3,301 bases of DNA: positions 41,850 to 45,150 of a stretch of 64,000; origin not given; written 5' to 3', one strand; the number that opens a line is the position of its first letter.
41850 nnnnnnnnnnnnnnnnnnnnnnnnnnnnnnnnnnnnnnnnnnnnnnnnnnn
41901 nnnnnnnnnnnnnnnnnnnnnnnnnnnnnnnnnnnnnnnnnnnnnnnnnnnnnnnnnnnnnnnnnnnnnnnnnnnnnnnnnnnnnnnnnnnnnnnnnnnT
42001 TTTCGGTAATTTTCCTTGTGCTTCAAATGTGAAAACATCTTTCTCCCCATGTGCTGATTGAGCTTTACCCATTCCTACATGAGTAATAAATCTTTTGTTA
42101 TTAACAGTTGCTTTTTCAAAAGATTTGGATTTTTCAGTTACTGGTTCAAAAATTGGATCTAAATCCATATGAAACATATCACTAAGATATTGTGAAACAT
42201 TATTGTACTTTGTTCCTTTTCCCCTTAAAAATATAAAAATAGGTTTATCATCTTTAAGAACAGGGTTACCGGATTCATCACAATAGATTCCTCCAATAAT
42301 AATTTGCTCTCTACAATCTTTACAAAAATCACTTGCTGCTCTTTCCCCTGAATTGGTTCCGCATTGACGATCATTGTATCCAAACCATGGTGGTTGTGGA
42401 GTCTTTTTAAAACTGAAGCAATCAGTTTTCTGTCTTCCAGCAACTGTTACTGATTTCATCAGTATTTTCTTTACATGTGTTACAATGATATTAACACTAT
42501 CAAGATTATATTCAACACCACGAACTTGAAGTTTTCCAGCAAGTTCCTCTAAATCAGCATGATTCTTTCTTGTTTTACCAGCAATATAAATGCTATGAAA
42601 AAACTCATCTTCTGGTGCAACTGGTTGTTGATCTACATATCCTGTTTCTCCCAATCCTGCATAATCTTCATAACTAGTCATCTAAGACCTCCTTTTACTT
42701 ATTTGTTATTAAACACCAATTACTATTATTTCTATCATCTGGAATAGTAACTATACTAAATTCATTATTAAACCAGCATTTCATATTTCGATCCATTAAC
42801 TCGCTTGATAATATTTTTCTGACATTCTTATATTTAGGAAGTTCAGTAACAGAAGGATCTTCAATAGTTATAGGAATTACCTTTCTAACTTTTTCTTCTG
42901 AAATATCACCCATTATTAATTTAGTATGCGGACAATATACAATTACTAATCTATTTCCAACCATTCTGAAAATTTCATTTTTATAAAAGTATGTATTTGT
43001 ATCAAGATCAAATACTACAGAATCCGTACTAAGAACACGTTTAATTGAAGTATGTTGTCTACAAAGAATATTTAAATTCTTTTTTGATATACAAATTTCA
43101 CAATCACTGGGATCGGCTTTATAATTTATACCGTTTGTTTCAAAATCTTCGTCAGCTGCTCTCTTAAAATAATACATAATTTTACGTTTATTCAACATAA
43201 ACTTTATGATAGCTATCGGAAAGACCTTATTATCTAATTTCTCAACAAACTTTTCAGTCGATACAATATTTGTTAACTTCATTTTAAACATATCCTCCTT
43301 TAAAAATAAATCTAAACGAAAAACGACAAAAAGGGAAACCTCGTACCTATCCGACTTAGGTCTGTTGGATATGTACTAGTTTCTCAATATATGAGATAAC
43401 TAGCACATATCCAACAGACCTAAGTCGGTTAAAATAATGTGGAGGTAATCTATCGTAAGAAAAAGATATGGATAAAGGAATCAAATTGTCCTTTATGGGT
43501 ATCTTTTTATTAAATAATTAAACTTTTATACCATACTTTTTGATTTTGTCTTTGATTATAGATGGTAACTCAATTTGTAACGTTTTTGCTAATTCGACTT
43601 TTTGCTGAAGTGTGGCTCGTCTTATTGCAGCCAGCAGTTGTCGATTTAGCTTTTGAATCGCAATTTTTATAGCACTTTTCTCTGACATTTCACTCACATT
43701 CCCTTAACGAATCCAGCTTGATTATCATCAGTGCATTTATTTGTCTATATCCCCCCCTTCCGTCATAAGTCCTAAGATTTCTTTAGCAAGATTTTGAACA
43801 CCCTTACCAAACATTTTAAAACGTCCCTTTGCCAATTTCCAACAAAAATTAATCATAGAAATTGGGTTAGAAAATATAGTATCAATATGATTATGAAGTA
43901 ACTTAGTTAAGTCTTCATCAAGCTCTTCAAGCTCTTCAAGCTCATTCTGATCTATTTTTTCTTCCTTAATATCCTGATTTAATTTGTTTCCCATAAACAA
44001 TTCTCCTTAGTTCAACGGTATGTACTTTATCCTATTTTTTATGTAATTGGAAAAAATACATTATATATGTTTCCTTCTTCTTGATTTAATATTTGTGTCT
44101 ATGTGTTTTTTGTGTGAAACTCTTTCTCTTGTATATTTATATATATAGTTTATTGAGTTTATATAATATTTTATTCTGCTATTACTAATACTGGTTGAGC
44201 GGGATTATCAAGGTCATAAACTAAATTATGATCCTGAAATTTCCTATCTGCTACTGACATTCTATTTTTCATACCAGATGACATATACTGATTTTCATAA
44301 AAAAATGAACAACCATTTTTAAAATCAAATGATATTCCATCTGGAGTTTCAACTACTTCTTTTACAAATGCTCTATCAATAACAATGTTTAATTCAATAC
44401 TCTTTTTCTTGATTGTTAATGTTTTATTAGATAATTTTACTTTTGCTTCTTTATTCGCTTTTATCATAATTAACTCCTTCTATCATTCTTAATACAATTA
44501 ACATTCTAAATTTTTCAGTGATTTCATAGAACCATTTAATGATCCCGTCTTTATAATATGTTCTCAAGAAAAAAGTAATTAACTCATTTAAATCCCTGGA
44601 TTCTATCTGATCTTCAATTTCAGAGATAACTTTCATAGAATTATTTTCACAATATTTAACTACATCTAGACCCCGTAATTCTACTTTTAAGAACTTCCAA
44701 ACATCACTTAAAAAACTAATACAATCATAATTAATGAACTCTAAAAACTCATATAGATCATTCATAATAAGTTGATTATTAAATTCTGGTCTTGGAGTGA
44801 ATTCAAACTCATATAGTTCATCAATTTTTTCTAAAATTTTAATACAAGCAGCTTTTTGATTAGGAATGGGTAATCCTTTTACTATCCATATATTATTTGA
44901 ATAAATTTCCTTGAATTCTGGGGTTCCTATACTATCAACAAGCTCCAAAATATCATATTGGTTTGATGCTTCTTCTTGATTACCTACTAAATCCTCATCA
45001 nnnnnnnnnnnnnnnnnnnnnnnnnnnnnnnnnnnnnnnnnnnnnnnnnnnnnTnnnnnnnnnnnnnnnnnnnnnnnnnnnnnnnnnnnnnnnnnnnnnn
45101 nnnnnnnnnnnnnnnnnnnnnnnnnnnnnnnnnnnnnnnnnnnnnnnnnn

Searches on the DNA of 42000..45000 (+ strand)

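Call 4: search_dna_similar(query=window:42000-45000:+, collection=phages, mode=near, max_rows=30)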
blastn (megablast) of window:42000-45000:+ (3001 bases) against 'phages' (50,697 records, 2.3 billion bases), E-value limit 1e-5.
No match.

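Call 11: search_rna_families(source=window, start=42500, end=44500, threshold=evalue, max_evalue=1)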
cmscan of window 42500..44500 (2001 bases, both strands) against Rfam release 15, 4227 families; matches with E-value up to 1: 7.
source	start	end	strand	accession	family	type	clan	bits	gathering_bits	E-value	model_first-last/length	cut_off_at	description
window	43353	43426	-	RF03852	mir-610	Gene; miRNA;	-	47.2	90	5.2e-09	1-75/75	no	mir-610 microRNA precursor family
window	43352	43426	-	RF03921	MIR860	Gene; miRNA;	-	40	89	3.4e-06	1-115/115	no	MIR860 microRNA precursor family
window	43355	43426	+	RF03716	mir-7131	Gene; miRNA;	-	38.2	74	6.8e-06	1-84/84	no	mir-7131 microRNA precursor family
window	43346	43433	-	RF04251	MIR5070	Gene; miRNA;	CL00139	36.8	100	6.8e-05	12-105/116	no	MIR5070 microRNA precursor family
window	43350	43429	-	RF01005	MIR530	Gene; miRNA;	-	26.7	85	0.026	1-172/172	no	MIR530 microRNA precursor family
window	43361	43418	-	RF04089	mir-753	Gene; miRNA;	-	26.1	62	0.016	1-62/62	no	mir-753 microRNA precursor family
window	43346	43434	-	RF03822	mir-3931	Gene; miRNA;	-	20.3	49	0.55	1-77/77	no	mir-3931 microRNA precursor family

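Call 75: build_rna_model(alignment_id=A6)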
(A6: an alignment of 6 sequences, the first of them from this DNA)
Model R1 built from alignment A6 (6 sequences, 95 columns); structure: RNAalifold consensus.
model positions 85; base pairs 24; branch points 0; effective number of sequences 4.58; information 0.668 bits per position. Calibrated on 0.2 Mb of random sequence (short: E-values are rough).
structure used (alignment columns):
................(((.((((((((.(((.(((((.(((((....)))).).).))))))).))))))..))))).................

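Call 76: search_with_rna_model(model_id=R1, sources=[window, L001, L003, L004, L005, L006, L007, L008, L011, L012, L013, L014, L016, L019, L020, L021, L022, L024, L025, L026, L027, L028, L031, L032, L033, L034, L035, L036, L037, L038, L039, L040, L041, L042, L043, L045, L046, L047, L048, L049, L050, L051, L052, L054, L055, L056, L057, L058, L059, L060, L061, L062, L063, L064, L065, L066, L067, L068, L069, L070, L071, L072, L073, L074, L075, L076, L077, L078, L079, L080, L081, L082, L083, L084, L085, L086, L087, L088, L089, L090, L091, L092, L093, L094, L095, L096, L097, L098, L099, L100, L101, L102, L103, L105, L106, L107, L108, L109, L110, L111], max_evalue=0.01, make_alignment=true)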
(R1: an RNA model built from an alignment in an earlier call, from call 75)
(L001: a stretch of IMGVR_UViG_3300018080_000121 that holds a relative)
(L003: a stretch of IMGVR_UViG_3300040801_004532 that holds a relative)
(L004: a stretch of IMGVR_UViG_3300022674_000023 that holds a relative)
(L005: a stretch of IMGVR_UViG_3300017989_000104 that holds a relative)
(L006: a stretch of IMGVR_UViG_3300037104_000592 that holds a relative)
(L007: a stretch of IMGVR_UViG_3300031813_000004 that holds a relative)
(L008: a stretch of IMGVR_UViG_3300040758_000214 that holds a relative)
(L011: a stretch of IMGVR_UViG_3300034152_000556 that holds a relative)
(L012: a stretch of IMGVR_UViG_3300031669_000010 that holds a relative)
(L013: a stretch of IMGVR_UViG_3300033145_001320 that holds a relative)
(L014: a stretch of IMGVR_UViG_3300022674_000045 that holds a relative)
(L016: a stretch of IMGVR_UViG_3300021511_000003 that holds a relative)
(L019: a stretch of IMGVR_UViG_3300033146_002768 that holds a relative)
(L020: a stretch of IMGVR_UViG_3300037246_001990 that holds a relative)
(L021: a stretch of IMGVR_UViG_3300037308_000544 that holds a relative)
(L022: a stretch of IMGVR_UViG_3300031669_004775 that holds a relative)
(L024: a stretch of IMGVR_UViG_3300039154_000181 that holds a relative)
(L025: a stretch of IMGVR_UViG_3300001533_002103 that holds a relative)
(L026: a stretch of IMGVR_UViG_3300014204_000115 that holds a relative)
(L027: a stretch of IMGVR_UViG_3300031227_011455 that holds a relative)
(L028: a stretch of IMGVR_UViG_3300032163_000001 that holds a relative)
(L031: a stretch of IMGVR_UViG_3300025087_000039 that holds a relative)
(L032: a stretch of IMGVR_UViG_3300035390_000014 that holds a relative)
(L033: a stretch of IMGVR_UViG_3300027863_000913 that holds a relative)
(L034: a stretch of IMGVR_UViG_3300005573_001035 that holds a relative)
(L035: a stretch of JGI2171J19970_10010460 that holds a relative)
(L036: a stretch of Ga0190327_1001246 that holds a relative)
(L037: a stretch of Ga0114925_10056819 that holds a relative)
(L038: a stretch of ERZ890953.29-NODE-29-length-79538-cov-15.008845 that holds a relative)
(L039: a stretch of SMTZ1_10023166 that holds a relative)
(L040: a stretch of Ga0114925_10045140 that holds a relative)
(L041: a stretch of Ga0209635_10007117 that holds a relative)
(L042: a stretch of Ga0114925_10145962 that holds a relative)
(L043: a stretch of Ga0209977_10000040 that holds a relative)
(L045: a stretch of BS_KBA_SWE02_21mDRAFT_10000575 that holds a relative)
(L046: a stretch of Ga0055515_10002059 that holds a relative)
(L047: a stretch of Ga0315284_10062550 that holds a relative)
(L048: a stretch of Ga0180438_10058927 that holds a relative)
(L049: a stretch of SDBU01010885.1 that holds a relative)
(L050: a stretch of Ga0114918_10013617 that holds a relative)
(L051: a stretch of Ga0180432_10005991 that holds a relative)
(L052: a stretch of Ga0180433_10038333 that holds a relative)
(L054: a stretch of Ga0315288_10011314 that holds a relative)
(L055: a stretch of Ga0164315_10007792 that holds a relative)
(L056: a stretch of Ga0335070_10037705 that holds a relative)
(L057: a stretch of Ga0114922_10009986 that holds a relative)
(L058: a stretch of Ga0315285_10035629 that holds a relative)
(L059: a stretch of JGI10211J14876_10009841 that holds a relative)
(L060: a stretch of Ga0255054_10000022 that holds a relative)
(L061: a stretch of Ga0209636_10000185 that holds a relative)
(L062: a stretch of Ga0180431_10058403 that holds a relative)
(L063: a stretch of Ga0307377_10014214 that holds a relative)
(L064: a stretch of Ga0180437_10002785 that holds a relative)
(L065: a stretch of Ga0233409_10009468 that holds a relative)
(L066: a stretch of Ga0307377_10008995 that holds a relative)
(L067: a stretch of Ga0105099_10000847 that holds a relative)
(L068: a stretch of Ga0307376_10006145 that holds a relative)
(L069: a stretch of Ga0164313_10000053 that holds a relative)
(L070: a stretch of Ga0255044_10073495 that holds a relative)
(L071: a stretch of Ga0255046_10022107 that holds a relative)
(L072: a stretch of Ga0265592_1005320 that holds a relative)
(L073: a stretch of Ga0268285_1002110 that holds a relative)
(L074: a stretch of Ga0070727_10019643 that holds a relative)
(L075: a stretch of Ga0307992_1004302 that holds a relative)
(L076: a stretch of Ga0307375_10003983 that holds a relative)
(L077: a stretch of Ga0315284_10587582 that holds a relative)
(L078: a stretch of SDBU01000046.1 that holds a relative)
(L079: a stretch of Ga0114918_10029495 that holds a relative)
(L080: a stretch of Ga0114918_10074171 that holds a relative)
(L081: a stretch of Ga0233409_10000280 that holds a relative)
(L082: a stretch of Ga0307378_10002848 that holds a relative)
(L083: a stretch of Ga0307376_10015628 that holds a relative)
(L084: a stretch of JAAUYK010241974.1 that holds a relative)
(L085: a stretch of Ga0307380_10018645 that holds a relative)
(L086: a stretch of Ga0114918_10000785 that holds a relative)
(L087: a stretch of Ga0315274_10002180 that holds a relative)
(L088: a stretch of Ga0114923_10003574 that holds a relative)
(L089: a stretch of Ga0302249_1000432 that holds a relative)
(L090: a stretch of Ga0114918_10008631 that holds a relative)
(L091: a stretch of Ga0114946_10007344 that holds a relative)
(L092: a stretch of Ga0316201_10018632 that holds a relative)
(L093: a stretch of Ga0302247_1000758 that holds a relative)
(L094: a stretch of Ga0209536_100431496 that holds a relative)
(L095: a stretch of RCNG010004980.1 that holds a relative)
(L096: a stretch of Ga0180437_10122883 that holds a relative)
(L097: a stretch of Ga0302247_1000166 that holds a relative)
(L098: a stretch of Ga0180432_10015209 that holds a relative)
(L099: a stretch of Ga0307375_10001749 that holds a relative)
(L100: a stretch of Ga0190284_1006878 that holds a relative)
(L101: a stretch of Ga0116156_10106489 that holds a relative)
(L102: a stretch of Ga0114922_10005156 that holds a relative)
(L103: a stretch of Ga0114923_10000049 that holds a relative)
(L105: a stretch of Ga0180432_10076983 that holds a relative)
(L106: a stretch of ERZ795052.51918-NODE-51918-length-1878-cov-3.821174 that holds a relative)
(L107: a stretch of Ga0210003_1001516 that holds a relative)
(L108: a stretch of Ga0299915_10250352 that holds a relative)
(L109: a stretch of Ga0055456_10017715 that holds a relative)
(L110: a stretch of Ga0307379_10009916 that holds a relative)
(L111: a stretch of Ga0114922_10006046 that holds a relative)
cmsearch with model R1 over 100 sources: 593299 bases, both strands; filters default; matches with E-value up to 0.01: 15.
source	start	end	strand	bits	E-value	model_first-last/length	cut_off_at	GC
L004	3641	3725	+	86.3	3.1e-21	1-85/85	no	0.39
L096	726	810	+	86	3.8e-21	1-85/85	no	0.49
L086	2849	2934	+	83.9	1.5e-20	1-85/85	no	0.49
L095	102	186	+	82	5.3e-20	1-85/85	no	0.45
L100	525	610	+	74.1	9.6e-18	1-85/85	no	0.41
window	43352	43429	-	54.6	3.5e-12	1-85/85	no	0.38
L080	1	48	+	37.7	2.3e-07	21-67/85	no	0.46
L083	1651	1746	+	37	3.7e-07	1-85/85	no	0.38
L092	327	411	+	30.3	2.9e-05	1-85/85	no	0.36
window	43350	43427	+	30.3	3.1e-05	1-85/85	no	0.38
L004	3642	3726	-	28.3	0.00011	1-85/85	no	0.39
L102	2861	2955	+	25.8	0.00056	1-85/85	no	0.41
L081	2860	2920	+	22.9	0.0038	1-85/85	no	0.39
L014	2873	2959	+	22.3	0.0058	1-85/85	no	0.33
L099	2869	2965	+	21.7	0.0085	1-85/85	no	0.37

Alignment A7: 15 matches aligned to the model, 118 columns, each read 5' to 3' on its own strand. Consensus structure (alignment columns), stored with it:
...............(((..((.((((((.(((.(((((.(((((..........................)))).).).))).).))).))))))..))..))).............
